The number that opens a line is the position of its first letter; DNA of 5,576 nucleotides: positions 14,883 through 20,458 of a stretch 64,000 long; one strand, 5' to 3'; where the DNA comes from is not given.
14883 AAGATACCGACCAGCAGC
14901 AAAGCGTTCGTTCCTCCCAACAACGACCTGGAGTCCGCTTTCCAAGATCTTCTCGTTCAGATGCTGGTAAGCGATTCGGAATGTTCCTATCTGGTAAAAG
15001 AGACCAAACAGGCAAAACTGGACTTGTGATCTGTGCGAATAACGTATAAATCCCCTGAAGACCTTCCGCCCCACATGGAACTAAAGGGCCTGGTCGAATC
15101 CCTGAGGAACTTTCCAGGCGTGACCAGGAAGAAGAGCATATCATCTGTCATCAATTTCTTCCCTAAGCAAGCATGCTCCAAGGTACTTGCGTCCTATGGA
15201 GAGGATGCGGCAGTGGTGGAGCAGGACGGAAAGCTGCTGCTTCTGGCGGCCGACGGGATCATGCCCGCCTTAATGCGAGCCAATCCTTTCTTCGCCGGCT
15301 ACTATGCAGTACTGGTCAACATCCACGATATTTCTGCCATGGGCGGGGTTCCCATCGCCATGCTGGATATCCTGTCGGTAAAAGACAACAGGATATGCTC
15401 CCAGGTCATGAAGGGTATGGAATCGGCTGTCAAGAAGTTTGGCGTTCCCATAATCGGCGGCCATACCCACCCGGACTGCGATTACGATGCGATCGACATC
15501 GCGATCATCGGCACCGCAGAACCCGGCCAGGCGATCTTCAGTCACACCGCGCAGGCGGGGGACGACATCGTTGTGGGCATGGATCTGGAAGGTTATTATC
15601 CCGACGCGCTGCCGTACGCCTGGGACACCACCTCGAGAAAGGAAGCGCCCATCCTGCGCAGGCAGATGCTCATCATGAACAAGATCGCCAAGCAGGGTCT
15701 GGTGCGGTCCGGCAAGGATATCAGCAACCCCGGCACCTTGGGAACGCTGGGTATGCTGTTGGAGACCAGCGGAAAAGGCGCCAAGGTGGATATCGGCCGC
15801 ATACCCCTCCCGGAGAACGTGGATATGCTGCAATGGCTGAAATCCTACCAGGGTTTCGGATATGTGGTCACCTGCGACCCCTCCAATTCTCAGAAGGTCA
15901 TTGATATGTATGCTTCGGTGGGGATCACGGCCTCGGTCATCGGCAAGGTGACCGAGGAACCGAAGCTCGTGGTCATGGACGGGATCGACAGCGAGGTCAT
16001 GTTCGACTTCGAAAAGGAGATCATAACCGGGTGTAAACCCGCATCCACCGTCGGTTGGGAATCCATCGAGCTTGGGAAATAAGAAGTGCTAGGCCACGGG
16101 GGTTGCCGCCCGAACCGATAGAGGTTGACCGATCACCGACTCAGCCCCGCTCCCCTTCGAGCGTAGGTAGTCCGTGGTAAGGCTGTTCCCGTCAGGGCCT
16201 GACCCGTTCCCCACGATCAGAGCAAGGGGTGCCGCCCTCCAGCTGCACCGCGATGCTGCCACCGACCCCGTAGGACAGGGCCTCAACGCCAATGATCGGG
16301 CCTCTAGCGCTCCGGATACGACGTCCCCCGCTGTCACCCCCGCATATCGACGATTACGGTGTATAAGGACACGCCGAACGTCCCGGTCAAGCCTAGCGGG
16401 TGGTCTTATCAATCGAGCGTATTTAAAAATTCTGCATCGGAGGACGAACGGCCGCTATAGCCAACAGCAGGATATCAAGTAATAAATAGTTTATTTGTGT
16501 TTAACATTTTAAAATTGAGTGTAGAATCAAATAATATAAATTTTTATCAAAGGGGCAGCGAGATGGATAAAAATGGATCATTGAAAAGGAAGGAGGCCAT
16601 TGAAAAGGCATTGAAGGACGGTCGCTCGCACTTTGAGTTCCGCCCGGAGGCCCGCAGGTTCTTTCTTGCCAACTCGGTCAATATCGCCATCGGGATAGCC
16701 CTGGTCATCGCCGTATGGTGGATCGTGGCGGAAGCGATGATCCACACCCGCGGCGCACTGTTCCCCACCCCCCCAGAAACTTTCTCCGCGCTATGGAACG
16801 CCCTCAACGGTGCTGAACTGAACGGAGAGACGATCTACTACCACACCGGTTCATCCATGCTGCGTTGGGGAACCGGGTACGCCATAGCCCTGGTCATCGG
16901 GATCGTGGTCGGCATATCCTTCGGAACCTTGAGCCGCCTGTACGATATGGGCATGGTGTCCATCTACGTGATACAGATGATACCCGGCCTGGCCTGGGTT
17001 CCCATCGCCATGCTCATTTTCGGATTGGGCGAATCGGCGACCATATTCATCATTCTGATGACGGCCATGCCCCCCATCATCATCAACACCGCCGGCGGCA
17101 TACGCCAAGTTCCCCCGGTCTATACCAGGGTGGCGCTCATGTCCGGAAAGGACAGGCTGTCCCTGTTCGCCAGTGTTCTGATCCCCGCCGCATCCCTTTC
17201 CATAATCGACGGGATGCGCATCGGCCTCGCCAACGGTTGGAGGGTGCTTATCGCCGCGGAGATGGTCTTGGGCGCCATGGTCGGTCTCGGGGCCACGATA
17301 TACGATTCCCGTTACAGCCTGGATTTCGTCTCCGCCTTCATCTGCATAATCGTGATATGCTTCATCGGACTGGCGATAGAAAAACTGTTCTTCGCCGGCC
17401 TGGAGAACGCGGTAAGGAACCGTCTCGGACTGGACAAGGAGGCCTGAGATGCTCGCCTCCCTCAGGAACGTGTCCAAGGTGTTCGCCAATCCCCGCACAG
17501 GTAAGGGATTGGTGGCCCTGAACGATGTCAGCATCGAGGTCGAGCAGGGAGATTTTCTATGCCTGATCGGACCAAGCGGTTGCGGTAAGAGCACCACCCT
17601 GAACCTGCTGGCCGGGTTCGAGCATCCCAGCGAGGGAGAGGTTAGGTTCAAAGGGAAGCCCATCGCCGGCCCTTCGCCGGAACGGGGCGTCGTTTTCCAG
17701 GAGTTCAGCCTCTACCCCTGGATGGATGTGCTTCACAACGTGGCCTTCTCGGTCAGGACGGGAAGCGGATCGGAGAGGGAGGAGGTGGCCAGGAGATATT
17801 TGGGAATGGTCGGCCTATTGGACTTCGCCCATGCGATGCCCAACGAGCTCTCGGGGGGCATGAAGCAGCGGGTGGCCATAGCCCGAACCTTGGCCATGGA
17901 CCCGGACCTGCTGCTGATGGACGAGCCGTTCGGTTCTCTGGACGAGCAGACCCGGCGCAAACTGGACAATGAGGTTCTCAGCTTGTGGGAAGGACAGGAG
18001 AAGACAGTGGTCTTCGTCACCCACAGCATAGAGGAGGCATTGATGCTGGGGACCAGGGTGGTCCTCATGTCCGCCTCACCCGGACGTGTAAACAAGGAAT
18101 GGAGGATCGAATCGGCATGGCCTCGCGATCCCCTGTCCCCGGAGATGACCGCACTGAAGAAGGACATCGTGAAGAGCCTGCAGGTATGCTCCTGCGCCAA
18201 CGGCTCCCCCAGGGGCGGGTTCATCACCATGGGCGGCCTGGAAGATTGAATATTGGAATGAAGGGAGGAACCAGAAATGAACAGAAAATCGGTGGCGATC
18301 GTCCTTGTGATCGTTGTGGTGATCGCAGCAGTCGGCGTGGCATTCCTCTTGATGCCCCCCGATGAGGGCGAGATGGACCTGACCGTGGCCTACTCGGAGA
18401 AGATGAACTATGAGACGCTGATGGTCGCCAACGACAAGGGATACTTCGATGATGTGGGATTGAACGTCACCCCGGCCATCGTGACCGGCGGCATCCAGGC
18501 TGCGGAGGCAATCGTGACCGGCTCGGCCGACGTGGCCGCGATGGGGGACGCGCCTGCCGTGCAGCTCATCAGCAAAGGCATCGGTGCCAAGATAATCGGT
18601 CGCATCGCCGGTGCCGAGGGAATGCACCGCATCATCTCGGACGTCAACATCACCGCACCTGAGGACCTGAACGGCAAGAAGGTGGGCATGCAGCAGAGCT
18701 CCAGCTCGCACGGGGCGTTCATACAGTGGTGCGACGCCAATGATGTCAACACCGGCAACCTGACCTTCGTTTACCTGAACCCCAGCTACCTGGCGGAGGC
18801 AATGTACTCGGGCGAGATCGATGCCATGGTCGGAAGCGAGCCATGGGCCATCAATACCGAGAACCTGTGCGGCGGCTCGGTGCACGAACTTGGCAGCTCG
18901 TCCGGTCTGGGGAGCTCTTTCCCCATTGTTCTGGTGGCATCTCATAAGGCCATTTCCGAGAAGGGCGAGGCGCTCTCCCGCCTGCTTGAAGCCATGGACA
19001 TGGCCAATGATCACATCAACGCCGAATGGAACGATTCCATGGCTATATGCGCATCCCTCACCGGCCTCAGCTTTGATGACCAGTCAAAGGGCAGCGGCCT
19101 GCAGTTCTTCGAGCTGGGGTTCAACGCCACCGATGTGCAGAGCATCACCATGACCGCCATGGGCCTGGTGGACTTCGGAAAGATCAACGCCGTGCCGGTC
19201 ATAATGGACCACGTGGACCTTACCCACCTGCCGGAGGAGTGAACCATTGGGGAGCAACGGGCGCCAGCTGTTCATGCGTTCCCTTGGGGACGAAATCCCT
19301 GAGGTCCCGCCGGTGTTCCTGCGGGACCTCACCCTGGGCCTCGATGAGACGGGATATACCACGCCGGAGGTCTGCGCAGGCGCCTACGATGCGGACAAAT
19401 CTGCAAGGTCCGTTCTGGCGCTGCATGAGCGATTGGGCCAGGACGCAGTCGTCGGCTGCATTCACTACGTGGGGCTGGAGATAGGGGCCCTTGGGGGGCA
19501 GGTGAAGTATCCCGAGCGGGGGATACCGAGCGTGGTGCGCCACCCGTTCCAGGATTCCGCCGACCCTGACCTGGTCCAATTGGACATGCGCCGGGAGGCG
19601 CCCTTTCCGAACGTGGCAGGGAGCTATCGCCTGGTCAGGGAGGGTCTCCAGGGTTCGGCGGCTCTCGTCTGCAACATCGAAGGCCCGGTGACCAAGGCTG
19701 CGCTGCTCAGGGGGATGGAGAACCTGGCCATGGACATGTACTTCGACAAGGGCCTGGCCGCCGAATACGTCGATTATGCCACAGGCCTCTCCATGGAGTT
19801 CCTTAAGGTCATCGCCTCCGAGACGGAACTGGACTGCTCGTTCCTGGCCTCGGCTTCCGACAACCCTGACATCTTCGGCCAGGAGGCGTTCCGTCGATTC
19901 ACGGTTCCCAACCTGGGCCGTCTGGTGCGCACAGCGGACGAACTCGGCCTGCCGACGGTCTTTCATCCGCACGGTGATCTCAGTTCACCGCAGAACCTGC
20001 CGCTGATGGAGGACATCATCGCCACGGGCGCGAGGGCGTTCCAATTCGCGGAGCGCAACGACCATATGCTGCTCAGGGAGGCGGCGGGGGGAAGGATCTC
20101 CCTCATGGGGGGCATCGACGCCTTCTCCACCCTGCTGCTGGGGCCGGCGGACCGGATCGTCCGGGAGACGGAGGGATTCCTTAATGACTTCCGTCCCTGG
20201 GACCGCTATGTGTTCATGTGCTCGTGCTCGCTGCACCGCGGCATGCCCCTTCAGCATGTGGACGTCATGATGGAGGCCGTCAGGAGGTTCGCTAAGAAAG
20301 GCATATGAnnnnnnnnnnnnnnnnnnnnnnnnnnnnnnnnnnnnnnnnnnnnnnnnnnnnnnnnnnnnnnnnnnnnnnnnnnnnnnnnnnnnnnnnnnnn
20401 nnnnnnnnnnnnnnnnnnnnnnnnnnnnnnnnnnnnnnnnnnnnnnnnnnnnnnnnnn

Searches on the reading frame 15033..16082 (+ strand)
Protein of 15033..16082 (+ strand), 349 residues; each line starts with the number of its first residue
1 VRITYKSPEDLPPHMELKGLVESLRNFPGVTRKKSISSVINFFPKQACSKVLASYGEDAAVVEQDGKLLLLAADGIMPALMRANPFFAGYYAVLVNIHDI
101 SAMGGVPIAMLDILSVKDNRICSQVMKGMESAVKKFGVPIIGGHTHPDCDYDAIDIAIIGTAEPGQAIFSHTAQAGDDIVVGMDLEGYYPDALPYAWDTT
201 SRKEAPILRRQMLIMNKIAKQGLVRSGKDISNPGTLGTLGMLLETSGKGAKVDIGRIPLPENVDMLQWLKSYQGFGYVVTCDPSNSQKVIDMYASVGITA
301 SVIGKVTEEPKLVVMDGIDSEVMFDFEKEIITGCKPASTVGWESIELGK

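Call 65: search_protein_families(library=pfam, proteins=[window:15033-16082:+], max_evalue=0.001)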
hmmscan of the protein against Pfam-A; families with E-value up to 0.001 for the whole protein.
window:15033-16082:+ (349 aa): 2 families
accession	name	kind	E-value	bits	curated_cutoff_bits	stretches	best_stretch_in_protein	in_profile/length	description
PF00586.29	AIRS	-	8.5e-22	78.1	24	1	56-161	1-111/112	AIR synthase related protein, N-terminal domain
PF02769.27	AIRS_C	-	7e-18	65.7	23.1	1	205-315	40-154/156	AIR synthase related protein, C-terminal domain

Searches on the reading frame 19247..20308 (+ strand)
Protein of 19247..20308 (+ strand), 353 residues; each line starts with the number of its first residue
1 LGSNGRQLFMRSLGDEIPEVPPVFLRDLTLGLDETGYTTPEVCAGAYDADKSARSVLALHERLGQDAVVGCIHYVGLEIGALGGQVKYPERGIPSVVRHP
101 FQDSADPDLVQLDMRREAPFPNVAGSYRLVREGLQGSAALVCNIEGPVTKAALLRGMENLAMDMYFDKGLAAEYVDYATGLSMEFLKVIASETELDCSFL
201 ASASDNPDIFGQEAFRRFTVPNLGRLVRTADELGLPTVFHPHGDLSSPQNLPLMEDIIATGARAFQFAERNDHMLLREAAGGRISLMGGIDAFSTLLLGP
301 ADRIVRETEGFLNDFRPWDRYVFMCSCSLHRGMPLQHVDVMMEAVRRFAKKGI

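Call 3: search_protein_families(library=pfam, proteins=[window:19247-20308:+], max_evalue=0.01)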
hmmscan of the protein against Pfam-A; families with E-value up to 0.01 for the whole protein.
window:19247-20308:+ (353 aa): 1 family
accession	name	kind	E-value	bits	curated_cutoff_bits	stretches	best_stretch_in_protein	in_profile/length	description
PF01208.23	URO-D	-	1.7e-36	126.4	23.9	1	6-347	3-345/346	Uroporphyrinogen decarboxylase (URO-D)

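Call 4: search_protein_families(library=ncbifam, proteins=[window:19247-20308:+], max_evalue=0.01)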
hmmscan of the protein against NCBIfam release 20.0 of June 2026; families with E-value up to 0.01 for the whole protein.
window:19247-20308:+ (353 aa): 4 families
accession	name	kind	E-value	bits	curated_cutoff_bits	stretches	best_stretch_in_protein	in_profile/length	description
TIGR01463.1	mtaA_cmuA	subfamily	1.6e-29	103.2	235.4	1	10-345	11-335/340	MtaA/CmuA family methyltransferase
NF004889.0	PRK06252.1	subfamily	2.5e-22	79.3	244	1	32-350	36-338/340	methylcobalamin:coenzyme M methyltransferase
NF040654.1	MtaA_Meth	equivalog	4.2e-17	62.1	400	1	33-347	34-334/337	methylcobamide:CoM methyltransferase MtaA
NF041608.1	methylcob_mtaseMtbA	equivalog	1.1e-09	37.9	600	1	46-314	47-307/339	methylcobamide:CoM methyltransferase MtbA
